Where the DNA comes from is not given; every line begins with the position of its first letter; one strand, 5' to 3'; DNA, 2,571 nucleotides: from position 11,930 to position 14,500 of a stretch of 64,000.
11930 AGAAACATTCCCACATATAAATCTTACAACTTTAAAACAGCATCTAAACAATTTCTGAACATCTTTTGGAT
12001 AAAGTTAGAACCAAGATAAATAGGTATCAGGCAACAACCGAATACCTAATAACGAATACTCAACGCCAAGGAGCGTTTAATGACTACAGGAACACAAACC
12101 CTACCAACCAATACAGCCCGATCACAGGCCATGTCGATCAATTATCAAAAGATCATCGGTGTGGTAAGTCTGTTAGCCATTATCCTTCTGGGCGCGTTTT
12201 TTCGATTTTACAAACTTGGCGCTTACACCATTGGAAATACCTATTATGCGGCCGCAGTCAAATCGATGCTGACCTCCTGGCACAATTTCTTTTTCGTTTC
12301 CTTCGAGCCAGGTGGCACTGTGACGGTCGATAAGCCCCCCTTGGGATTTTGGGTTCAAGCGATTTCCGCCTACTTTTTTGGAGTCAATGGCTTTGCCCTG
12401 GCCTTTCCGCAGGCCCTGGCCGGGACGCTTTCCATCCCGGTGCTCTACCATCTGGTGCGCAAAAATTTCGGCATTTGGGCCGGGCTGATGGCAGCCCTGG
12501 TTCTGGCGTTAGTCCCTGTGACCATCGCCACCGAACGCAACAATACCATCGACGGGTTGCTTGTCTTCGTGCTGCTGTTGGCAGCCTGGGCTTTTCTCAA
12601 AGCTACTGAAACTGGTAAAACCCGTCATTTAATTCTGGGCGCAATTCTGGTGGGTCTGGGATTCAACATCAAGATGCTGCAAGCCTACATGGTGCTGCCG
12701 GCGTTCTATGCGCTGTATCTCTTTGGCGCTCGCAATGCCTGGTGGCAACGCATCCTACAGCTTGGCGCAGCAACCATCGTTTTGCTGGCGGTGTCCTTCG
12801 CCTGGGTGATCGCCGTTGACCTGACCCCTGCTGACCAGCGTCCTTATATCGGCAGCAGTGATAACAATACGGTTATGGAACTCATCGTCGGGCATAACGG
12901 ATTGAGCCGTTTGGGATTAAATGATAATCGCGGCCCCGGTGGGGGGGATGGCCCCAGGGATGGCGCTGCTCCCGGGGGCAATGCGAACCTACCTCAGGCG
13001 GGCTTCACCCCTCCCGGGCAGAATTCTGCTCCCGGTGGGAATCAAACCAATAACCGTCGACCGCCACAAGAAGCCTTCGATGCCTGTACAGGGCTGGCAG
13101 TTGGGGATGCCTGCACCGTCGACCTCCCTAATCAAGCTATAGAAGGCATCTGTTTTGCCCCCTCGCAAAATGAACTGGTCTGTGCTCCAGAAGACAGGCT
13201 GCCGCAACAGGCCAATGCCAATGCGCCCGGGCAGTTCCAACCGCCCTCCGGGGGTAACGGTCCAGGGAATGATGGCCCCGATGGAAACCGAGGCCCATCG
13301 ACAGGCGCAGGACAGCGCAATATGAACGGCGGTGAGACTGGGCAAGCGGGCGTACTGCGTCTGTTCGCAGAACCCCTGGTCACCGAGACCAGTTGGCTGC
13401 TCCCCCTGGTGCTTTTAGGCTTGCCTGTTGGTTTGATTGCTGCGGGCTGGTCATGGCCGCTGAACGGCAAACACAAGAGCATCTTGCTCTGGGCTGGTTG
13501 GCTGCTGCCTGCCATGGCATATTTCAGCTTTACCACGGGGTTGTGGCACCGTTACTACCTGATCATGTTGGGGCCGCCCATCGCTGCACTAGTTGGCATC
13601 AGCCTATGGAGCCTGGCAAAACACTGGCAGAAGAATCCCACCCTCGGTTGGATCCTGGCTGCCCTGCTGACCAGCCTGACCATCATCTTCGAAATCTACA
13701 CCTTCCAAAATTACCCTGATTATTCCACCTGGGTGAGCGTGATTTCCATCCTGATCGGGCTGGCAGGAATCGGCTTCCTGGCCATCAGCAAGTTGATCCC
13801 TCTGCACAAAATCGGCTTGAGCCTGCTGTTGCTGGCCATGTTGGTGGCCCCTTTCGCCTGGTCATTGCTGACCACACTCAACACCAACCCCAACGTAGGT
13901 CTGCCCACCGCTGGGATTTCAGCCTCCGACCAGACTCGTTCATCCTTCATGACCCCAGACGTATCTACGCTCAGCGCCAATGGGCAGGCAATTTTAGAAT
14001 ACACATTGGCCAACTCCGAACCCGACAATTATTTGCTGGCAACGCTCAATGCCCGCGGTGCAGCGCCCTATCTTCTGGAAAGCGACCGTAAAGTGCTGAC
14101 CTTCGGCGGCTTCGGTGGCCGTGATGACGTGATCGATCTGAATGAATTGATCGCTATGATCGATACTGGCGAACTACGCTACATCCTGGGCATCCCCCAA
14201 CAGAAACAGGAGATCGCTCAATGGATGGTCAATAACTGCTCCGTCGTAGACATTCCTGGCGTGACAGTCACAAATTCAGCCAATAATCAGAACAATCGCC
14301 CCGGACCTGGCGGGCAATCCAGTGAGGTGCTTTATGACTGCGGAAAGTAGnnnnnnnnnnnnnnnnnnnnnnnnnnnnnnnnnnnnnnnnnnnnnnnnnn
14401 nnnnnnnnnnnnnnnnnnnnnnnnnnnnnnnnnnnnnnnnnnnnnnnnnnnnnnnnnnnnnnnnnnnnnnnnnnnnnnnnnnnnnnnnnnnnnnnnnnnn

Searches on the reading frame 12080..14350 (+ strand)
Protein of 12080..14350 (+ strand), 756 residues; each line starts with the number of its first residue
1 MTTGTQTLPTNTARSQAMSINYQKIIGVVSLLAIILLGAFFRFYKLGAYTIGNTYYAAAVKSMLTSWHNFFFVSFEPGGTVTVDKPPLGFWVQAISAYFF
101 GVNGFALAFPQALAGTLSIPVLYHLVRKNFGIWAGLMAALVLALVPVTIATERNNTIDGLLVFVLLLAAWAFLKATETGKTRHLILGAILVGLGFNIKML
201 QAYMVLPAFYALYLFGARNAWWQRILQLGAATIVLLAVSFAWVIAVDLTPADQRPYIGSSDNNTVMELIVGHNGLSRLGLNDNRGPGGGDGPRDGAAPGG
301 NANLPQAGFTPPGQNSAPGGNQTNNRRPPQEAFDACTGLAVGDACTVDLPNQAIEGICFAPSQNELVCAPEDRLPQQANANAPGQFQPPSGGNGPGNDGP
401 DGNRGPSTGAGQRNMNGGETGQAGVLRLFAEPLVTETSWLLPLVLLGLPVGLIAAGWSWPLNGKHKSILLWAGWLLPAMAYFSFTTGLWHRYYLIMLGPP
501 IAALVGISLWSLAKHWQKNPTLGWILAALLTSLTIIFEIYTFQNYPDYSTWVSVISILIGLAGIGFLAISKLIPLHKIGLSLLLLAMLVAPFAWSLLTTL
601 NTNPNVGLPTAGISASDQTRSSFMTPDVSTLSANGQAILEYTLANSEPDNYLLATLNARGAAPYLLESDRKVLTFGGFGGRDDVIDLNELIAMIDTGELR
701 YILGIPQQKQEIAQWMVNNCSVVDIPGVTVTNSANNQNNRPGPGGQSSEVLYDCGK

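Call 8: search_protein_families(library=pfam, proteins=[window:12080-14350:+])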
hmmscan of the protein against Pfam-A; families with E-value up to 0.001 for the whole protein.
window:12080-14350:+ (756 aa): 2 families
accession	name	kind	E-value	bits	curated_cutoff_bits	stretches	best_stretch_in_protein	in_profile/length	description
PF13231.12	PMT_2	-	7.4e-33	114.5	26.1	1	84-242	1-160/160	Dolichyl-phosphate-mannose-protein mannosyltransferase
PF24878.1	YkcB_C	-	6.3e-16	58.5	27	1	639-718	2-84/85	Putative mannosyltransferase YkcB-like, C-terminal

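Call 17: find_homologous_proteins(query=window:12080-14350:+, max_evalue=1e-30)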
Query window:12080-14350:+ (756 aa): 5569 proteins with E <= 1e-30 among 8000 candidates; the best 120 are listed.
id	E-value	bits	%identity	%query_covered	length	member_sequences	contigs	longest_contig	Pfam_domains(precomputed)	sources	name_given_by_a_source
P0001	0.0e+0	1681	100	98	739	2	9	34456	PF24878.2,PF13231.13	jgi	-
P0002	0.0e+0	1450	83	100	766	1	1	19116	PF24878.2,PF13231.13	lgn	-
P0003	0.0e+0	1426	83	100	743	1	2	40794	PF24878.2,PF13231.13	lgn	-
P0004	0.0e+0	1316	75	100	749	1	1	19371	PF24878.2,PF13231.13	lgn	-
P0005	0.0e+0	1263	73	100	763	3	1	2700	PF24878.2,PF13231.13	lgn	-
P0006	0.0e+0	1260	72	100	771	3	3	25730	PF24878.2,PF13231.13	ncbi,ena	-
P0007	0.0e+0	1251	74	100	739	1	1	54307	PF11028.15,PF24878.2,PF13231.13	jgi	jgi:4-amino-4-deoxy-L-arabinose transferase-like glycosyltransferase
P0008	0.0e+0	1245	71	100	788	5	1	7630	PF24878.2,PF13231.13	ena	-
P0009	0.0e+0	1236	73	100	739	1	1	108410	PF24878.2,PF13231.13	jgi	jgi:4-amino-4-deoxy-L-arabinose transferase-like glycosyltransferase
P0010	0.0e+0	1235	72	100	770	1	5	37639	PF24878.2,PF13231.13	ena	-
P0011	0.0e+0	1226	72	100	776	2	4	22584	PF24878.2,PF13231.13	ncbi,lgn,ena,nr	ncbi:MAG: glycosyltransferase family 39 protein [Anaerolineales bacterium]|nr:glycosyltransferase fa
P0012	0.0e+0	1219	73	100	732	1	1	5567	PF24878.2,PF13231.13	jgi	-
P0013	0.0e+0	1216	73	95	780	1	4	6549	PF24878.2,PF13231.13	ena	-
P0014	0.0e+0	1195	68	100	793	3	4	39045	PF24878.2,PF13231.13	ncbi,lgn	-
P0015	0.0e+0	1166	68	100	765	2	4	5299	PF24878.2,PF13231.13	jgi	-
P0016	0.0e+0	1163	70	100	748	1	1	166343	PF24878.2,PF13231.13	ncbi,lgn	-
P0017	0.0e+0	1097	68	100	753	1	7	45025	PF24878.2,PF13231.13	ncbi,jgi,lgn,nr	ncbi:MAG: glycosyltransferase family 39 protein [Chloroflexi bacterium]|nr:glycosyltransferase famil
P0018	0.0e+0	1033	65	99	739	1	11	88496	PF24878.2,PF13231.13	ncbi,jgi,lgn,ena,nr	ncbi:MAG: hypothetical protein HN413_07005 [Chloroflexi bacterium]|jgi:4-amino-4-deoxy-L-arabinose t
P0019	0.0e+0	1027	65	97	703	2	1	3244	PF24878.2,PF13231.13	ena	-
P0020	0.0e+0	1018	63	100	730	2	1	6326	PF24878.2,PF13231.13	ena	-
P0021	0.0e+0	1015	66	94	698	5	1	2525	PF24878.2,PF13231.13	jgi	jgi:4-amino-4-deoxy-L-arabinose transferase-like glycosyltransferase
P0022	0.0e+0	1012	65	95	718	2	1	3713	PF11028.15,PF24878.2,PF13231.13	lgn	-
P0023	7.4e-297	1005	62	100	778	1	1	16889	PF24878.2,PF13231.13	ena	-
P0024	9.2e-297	1004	63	99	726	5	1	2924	PF24878.2,PF13231.13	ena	-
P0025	4.5e-295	999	63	97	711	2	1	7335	PF24878.2,PF13231.13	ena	-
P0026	3.6e-282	956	60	97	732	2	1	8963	PF24878.2,PF13231.13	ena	-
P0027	2.0e-281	954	74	34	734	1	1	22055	PF24878.2,PF13231.13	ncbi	-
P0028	3.1e-277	940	61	95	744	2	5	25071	PF24878.2,PF13231.13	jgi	jgi:4-amino-4-deoxy-L-arabinose transferase-like glycosyltransferase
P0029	1.6e-273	928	64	90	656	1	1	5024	PF24878.2,PF13231.13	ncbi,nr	ncbi:MAG: glycosyltransferase family 39 protein, partial [Chloroflexota bacterium]|nr:glycosyltransf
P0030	2.2e-267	907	58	95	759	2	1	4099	PF24878.2,PF13231.13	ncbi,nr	ncbi:MAG: glycosyltransferase family 39 protein [Anaerolineae bacterium]|nr:glycosyltransferase fami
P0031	1.3e-253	862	55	100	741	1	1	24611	PF24878.2,PF13231.13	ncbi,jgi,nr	ncbi:MAG: hypothetical protein GXP40_09115 [Chloroflexi bacterium]|nr:hypothetical protein [Chlorofl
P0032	7.4e-248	843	54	100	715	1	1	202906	PF24878.2,PF13231.13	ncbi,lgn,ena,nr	ncbi:MAG: dolichyl-phosphate-mannose--protein mannosyltransferase [Chloroflexi bacterium]|nr:dolichy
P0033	9.6e-248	842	54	51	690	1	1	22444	PF24878.2,PF13231.13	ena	-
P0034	5.6e-247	840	55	97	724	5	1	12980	PF24878.2,PF13231.13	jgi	jgi:4-amino-4-deoxy-L-arabinose transferase-like glycosyltransferase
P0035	2.1e-246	838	56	98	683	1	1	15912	PF24878.2,PF13231.13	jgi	jgi:4-amino-4-deoxy-L-arabinose transferase-like glycosyltransferase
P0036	6.7e-246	836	54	99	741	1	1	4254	PF24878.2,PF13231.13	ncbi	-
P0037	4.7e-243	827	55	99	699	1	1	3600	PF24878.2,PF13231.13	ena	-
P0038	1.1e-242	826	55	98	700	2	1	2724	PF24878.2,PF13231.13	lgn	-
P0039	1.6e-242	825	54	99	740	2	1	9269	PF24878.2,PF13231.13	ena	-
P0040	5.8e-242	823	54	97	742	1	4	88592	PF24878.2,PF13231.13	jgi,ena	jgi:4-amino-4-deoxy-L-arabinose transferase-like glycosyltransferase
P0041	1.7e-241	822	54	95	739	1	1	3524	PF24878.2,PF13231.13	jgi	-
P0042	4.4e-241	820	53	99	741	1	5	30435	PF24878.2,PF13231.13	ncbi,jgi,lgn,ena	-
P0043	1.2e-240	819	54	45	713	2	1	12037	PF24878.2,PF13231.13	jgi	jgi:4-amino-4-deoxy-L-arabinose transferase-like glycosyltransferase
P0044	2.4e-240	818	54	97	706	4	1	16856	PF24878.2,PF13231.13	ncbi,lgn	ncbi:MAG: glycosyltransferase family 39 protein [Anaerolineales bacterium]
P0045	3.8e-240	817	54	98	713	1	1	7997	PF24878.2,PF13231.13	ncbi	ncbi:MAG: glycosyltransferase family 39 protein [Anaerolineae bacterium]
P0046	2.6e-239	814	55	95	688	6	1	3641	PF24878.2,PF13231.13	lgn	-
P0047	2.7e-238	811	74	34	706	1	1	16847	PF24878.2,PF13231.13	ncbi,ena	-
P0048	1.7e-236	805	54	99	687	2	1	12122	PF24878.2,PF13231.13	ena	-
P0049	1.2e-235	802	65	76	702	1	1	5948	PF13231.13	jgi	-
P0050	2.5e-235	801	52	98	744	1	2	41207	PF24878.2,PF13231.13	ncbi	-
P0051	1.4e-233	796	52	100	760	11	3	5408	PF24878.2,PF13231.13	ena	-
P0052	2.9e-233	795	51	98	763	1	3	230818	PF24878.2,PF13231.13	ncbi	-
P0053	5.2e-233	794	53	98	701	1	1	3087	PF24878.2,PF13231.13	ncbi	-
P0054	5.4e-233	794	52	100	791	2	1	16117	PF24878.2,PF13231.13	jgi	-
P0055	1.3e-232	792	52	99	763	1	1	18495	PF24878.2,PF13231.13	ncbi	-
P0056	3.8e-232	791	53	100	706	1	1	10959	PF24878.2,PF13231.13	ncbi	-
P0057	5.3e-232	790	53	98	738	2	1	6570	PF24878.2,PF13231.13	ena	-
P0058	1.1e-231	789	53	99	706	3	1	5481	PF24878.2,PF13231.13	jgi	-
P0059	1.2e-231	789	51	99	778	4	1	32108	PF24878.2,PF13231.13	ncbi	-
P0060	3.4e-231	788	54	95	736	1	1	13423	PF24878.2,PF13231.13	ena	-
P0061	4.2e-231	787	51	98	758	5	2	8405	PF24878.2,PF13231.13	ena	-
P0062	6.3e-231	787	55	95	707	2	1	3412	PF24878.2,PF13231.13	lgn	-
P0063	3.8e-230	784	53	100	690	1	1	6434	PF24878.2,PF13231.13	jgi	jgi:4-amino-4-deoxy-L-arabinose transferase-like glycosyltransferase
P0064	9.1e-230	783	51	98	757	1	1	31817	PF24878.2,PF13231.13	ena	-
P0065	9.7e-230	783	48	99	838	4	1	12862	PF24878.2,PF13231.13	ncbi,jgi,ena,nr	ncbi:MAG: hypothetical protein B6I38_05620 [Anaerolineaceae bacterium 4572_5.1]|nr:MAG: hypothetical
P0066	1.1e-229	783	52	98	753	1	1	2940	PF24878.2,PF13231.13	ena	-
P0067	3.9e-229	781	50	99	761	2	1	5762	PF24878.2,PF13231.13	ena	-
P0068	1.2e-228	779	51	98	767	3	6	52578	PF24878.2,PF13231.13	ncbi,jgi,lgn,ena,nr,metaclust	ncbi:MAG: hypothetical protein HN855_15465 [Anaerolineae bacterium]|jgi:4-amino-4-deoxy-L-arabinose 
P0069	1.8e-228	779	51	98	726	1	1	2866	PF24878.2,PF13231.13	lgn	-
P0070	2.2e-228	778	53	99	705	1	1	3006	PF24878.2,PF13231.13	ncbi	-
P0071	2.4e-228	778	54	96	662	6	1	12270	PF24878.2,PF13231.13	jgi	jgi:4-amino-4-deoxy-L-arabinose transferase-like glycosyltransferase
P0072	1.1e-227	776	52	100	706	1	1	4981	PF24878.2,PF13231.13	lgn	-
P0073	1.2e-227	776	52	95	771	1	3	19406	PF24878.2,PF13231.13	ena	-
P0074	1.3e-227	776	53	97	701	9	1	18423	PF24878.2,PF13231.13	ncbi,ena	-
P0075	1.3e-227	776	68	36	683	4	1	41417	PF24878.2,PF13231.13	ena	-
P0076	1.6e-227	776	74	34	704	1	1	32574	PF24878.2,PF13231.13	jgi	jgi:4-amino-4-deoxy-L-arabinose transferase-like glycosyltransferase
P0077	4.9e-227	774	51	99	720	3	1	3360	PF24878.2,PF13231.13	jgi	jgi:4-amino-4-deoxy-L-arabinose transferase-like glycosyltransferase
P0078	7.4e-227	773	52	99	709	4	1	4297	PF24878.2,PF13231.13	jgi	jgi:4-amino-4-deoxy-L-arabinose transferase-like glycosyltransferase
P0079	1.1e-226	773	53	95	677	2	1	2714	PF24878.2,PF13231.13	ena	-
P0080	1.5e-226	772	52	98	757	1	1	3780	PF24878.2,PF13231.13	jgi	-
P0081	2.4e-226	772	76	33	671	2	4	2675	PF24878.2,PF13231.13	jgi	-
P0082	2.6e-226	772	70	36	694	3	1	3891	PF24878.2,PF13231.13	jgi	jgi:4-amino-4-deoxy-L-arabinose transferase-like glycosyltransferase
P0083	3.5e-226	771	53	97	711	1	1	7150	PF24878.2,PF13231.13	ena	-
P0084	1.6e-225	769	51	100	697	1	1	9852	PF24878.2,PF13231.13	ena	-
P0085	5.9e-225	767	52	97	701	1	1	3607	PF24878.2,PF13231.13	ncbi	-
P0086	7.6e-225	767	52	100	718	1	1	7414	PF24878.2,PF13231.13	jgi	jgi:4-amino-4-deoxy-L-arabinose transferase-like glycosyltransferase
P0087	8.3e-225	767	52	97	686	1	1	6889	PF24878.2,PF13231.13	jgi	jgi:4-amino-4-deoxy-L-arabinose transferase-like glycosyltransferase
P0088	1.3e-224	766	50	98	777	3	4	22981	PF24878.2,PF13231.13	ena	-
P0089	1.3e-224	766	51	98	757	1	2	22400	PF24878.2,PF13231.13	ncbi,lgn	-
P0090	1.3e-224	766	52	98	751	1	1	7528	PF24878.2,PF13231.13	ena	-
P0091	2.1e-224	765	51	100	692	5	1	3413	PF24878.2,PF13231.13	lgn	-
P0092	3.6e-224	764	70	36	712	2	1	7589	PF24878.2,PF13231.13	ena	-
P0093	1.6e-223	762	52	99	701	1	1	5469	PF24878.2,PF13231.13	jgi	-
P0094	1.4e-222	759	53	92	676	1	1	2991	PF24878.2,PF13231.13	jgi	-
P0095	1.5e-222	759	51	98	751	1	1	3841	PF24878.2,PF13231.13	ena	-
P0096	1.6e-222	759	51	98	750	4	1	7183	PF24878.2,PF13231.13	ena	-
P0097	9.1e-222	756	54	96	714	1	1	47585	PF24878.2,PF13231.13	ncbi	-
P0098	2.8e-221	755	49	98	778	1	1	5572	PF24878.2,PF13231.13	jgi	jgi:4-amino-4-deoxy-L-arabinose transferase-like glycosyltransferase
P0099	1.9e-220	752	51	97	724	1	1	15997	PF24878.2,PF13231.13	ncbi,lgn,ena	-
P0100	2.4e-220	752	50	95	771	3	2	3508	PF24878.2,PF13231.13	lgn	-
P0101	3.9e-220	751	51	98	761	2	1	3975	PF24878.2,PF13231.13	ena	-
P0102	1.4e-219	749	51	99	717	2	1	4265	PF24878.2,PF13231.13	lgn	-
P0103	3.2e-219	748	70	34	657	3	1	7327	PF02366.25,PF24878.2,PF13231.13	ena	-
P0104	4.6e-219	748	71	34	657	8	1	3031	PF24878.2,PF13231.13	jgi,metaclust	metaclust:\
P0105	3.2e-218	745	51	95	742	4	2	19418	PF24878.2,PF13231.13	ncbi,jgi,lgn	ncbi:MAG: glycosyltransferase family 39 protein [Anaerolineales bacterium]|jgi:4-amino-4-deoxy-L-ara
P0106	6.7e-218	744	60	44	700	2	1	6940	PF24878.2,PF13231.13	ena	-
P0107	6.7e-218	744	54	92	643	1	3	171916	PF24878.2,PF13231.13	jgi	jgi:4-amino-4-deoxy-L-arabinose transferase-like glycosyltransferase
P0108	1.2e-217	743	75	32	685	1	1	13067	PF24878.2,PF13231.13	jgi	-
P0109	1.2e-217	743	62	42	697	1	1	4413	PF24878.2,PF13231.13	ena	-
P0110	5.5e-217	741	51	97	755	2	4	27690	PF24878.2,PF13231.13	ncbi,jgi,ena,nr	ncbi:MAG: glycosyltransferase family 39 protein [Anaerolineae bacterium]|nr:glycosyltransferase fami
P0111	1.1e-216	740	46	49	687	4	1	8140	PF24878.2,PF13231.13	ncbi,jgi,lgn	-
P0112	8.4e-216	737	49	100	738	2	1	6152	PF24878.2,PF13231.13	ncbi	-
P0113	2.1e-215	735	51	95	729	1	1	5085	PF11028.15,PF02516.21,PF24878.2,PF13231.13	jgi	jgi:4-amino-4-deoxy-L-arabinose transferase-like glycosyltransferase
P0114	4.9e-215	734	49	99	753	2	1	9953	PF24878.2,PF13231.13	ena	-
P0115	1.6e-214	733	67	40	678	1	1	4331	PF02366.25,PF24878.2,PF13231.13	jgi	-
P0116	2.1e-214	732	47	98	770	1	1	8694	PF24878.2,PF13231.13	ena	-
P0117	2.4e-214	732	50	97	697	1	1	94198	PF24878.2,PF13231.13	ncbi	-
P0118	3.7e-214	731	48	100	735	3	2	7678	PF24878.2,PF13231.13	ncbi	-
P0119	1.4e-213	729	52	99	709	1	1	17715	PF24878.2,PF13231.13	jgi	-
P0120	1.5e-213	729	70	35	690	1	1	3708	PF24878.2,PF13231.13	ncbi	ncbi:MAG: glycosyltransferase family 39 protein [Dehalococcoidia bacterium]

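Call 18: find_encoding_contigs(protein=P0003, flank=10000, max_places=2)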
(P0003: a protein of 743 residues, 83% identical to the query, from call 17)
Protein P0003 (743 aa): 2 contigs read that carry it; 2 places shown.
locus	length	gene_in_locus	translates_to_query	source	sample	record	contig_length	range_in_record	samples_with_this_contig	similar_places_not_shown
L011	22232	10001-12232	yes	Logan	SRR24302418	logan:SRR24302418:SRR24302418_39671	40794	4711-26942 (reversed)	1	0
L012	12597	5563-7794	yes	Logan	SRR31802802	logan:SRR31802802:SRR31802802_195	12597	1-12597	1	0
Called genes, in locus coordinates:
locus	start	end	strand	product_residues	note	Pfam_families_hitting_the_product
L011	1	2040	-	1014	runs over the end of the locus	PF17957:Big_7 (weak)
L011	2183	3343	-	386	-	PF17957:Big_7 (faint), PF08239:SH3_3 (weak)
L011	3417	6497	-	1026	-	PF07705:CARDB (faint), PF17957:Big_7 (weak), PF01476:LysM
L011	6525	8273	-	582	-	PF17957:Big_7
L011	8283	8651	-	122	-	PF00072:Response_reg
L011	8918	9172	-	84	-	-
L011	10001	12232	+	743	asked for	PF13231:PMT_2, PF24878:YkcB_C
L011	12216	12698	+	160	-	PF04138:GtrA_DPMS_TM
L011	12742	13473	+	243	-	PF00535:Glycos_transf_2, PF13641:Glyco_tranf_2_3 (weak)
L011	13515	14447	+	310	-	PF04015:DUF362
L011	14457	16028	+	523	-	PF12801:Fer4_5, PF13484:Fer4_16 (faint), PF14697:Fer4_21 (faint), PF12801:Fer4_5 (weak), PF12837:Fer4_6 (faint), PF12838:Fer4_7 (faint), PF13534:Fer4_17 (weak), PF00037:Fer4 (weak), +2 more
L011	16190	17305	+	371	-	PF02163:Peptidase_M50, PF00571:CBS (faint)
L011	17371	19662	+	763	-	PF00662:Proton_antipo_N, PF00361:Proton_antipo_M, PF13244:MbhD, PF20501:MbhE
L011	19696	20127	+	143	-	PF04039:MnhB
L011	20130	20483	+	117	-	PF00420:Oxidored_q2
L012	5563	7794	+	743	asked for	PF13231:PMT_2, PF24878:YkcB_C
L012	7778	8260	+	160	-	PF04138:GtrA_DPMS_TM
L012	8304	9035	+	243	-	PF00535:Glycos_transf_2, PF13641:Glyco_tranf_2_3 (weak)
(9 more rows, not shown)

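Call 19: find_encoding_contigs(protein=P0009, flank=10000, max_places=2)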
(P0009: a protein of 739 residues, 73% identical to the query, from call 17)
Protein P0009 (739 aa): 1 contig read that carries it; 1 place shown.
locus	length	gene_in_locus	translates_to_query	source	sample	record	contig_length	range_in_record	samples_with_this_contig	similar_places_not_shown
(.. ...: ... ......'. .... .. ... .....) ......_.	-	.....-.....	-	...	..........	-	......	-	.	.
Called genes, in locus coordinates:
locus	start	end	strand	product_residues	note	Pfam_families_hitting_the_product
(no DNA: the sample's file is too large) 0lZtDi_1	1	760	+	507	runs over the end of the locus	PF01433:Peptidase_M1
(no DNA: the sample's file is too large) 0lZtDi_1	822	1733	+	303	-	-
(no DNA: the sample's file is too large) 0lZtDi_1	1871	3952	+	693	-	-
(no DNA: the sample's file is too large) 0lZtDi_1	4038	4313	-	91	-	PF07862:Nif11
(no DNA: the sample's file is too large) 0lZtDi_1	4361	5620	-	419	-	PF13174:TPR_6 (faint), PF07719:TPR_2 (faint), PF13181:TPR_8 (faint), PF13414:TPR_11 (weak), PF14559:TPR_19, PF00515:TPR_1 (weak), PF13414:TPR_11 (weak), PF13371:TPR_9 (weak), +9 more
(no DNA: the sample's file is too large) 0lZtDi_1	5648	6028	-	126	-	PF00072:Response_reg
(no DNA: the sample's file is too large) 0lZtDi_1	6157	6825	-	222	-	PF00072:Response_reg, PF00196:GerE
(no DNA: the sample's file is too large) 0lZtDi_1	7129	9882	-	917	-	PF00672:HAMP, PF01590:GAF, PF13185:GAF_2, PF13492:GAF_3 (weak), PF07730:HisKA_3, PF02518:HATPase_c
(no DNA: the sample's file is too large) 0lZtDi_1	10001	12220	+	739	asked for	PF13231:PMT_2, PF24878:YkcB_C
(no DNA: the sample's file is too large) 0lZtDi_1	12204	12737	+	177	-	PF04138:GtrA_DPMS_TM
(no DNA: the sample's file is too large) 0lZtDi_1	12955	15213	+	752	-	PF00662:Proton_antipo_N, PF00361:Proton_antipo_M, PF13244:MbhD, PF20501:MbhE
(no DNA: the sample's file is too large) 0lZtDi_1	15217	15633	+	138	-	PF04039:MnhB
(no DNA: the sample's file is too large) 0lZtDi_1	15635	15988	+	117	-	PF00420:Oxidored_q2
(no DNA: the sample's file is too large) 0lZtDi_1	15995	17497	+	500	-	PF00361:Proton_antipo_M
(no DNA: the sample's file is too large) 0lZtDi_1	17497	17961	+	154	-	PF01899:MNHE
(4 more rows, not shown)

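Call 20: find_encoding_contigs(protein=P0016, flank=10000, max_places=2)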
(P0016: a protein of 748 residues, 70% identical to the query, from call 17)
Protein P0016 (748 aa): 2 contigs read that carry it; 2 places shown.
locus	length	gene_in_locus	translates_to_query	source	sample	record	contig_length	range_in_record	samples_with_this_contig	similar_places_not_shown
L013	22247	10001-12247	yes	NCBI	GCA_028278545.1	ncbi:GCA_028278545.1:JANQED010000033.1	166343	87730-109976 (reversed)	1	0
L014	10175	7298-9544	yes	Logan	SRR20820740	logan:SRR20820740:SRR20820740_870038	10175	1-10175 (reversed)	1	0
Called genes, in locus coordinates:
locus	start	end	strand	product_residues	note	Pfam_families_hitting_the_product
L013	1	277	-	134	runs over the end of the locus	PF01648:ACPS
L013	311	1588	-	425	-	PF00675:Peptidase_M16, PF05193:Peptidase_M16_C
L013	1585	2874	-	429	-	PF00675:Peptidase_M16, PF05193:Peptidase_M16_C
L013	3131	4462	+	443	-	PF01488:Shikimate_DH (faint), PF01494:FAD_binding_3 (weak), PF01946:Thi4 (weak), PF07992:Pyr_redox_2, PF13450:NAD_binding_8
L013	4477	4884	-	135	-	-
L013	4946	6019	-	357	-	PF01244:Peptidase_M19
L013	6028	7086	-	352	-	PF00730:HhH-GPD, PF00633:HHH, PF00293:NUDIX, PF14815:NUDIX_4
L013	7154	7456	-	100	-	-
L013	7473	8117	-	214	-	PF13483:Lactamase_B_3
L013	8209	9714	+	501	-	PF01433:Peptidase_M1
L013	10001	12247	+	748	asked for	PF13231:PMT_2, PF24878:YkcB_C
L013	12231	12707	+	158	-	PF04138:GtrA_DPMS_TM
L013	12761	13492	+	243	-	PF00535:Glycos_transf_2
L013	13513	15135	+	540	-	-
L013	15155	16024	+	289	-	PF16158:N_BRCA1_IG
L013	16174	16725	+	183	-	PF00990:GGDEF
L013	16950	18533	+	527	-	PF07603:Lcl_C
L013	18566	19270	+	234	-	PF00072:Response_reg, PF00486:Trans_reg_C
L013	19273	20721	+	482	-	PF00672:HAMP, PF00512:HisKA, PF13581:HATPase_c_2 (faint), PF02518:HATPase_c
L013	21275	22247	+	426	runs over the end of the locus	PF02403:Seryl_tRNA_N, PF00587:tRNA-synt_2b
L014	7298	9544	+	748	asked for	PF13231:PMT_2, PF24878:YkcB_C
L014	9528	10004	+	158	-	PF04138:GtrA_DPMS_TM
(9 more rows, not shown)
